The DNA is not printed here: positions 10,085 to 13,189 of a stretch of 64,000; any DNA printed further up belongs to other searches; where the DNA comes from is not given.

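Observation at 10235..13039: Outer-membrane protein with TPR + secretin-N-like + beta-barrel + 2x Cna-B domains (candidate new pore/usher analogue)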

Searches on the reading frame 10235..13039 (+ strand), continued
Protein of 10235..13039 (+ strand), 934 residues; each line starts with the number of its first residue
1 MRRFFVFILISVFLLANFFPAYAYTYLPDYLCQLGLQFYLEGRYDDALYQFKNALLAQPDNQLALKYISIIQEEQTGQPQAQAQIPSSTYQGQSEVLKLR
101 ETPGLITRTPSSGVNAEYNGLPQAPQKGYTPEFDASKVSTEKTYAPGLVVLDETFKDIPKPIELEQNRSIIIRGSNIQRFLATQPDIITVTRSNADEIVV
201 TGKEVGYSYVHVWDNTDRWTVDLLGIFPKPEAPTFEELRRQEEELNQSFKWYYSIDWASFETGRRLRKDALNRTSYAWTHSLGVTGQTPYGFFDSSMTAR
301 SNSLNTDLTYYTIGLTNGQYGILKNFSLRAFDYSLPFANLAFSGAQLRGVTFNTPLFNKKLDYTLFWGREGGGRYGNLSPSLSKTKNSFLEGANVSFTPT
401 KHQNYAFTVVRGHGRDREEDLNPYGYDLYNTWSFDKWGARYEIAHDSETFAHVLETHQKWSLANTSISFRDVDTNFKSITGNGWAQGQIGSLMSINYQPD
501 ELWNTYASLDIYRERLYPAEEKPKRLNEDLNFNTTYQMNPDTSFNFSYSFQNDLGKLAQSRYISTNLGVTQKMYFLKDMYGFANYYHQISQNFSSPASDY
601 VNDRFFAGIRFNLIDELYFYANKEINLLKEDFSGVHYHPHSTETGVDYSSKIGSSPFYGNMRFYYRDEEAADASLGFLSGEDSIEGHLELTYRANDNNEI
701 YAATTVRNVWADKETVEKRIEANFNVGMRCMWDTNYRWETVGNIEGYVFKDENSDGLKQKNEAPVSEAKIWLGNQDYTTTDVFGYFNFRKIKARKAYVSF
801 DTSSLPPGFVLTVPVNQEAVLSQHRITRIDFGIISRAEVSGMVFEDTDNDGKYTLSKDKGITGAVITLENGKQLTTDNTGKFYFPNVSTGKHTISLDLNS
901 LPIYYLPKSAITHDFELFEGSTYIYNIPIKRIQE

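Call 71: search_protein_families(library=pfam, proteins=[L075:2681-3253:+, L075:3361-3891:+, L075:3891-4409:+, L075:4363-4905:+, L075:4905-5804:+, L075:5800-8682:+], max_evalue=5)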
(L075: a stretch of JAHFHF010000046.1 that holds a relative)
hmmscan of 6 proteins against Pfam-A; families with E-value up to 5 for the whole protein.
L075:2681-3253:+ (191 aa): 1 family
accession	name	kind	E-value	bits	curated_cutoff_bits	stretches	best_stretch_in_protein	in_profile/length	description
PF13715.12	CarbopepD_reg_2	-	0.31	11.6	32.2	1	117-143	26-52/88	CarboxypepD_reg-like domain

L075:3361-3891:+ (177 aa): 0 families

L075:3891-4409:+ (173 aa): 0 families

L075:4363-4905:+ (181 aa): 1 family
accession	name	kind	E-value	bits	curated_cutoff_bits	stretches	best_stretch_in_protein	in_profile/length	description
PF21154.2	RPN7_PSMD6_C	-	0.034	14.1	26.9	1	113-125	1-13/23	26S proteasome regulatory subunit RPN7/PSMD6 C-terminal helix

L075:4905-5804:+ (300 aa): 2 families
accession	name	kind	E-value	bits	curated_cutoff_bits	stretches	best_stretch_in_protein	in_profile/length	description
PF21516.2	YqeH-like_C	-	0.17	12.8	27.7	0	197-237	30-71/95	YqeH-like, C-terminal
PF06030.18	WxLIP_PGBD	-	0.2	12.1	27.3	1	110-149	72-111/121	WxL Interacting Protein, peptidoglycan binding domain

L075:5800-8682:+ (961 aa): 5 families
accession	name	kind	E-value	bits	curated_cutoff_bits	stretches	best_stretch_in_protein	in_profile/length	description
PF17210.9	SdrD_B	-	2.1e-16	60.6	29.7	3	678-745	6-77/112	SdrD B-like domain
PF13620.12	CarboxypepD_reg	-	5.6e-08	33.5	32.3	3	884-919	14-55/82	Carboxypeptidase regulatory-like domain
PF13629.12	T2SS-T3SS_pil_N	-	0.003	17.7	23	1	67-130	6-70/72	Pilus formation protein N terminal region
PF17802.7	SpaA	-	0.0079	16.8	23.1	1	884-939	31-77/91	Prealbumin-like fold domain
PF16371.11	MetallophosN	-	0.034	14.8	35.6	0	881-929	7-51/77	N terminal of Calcineurin-like phosphoesterase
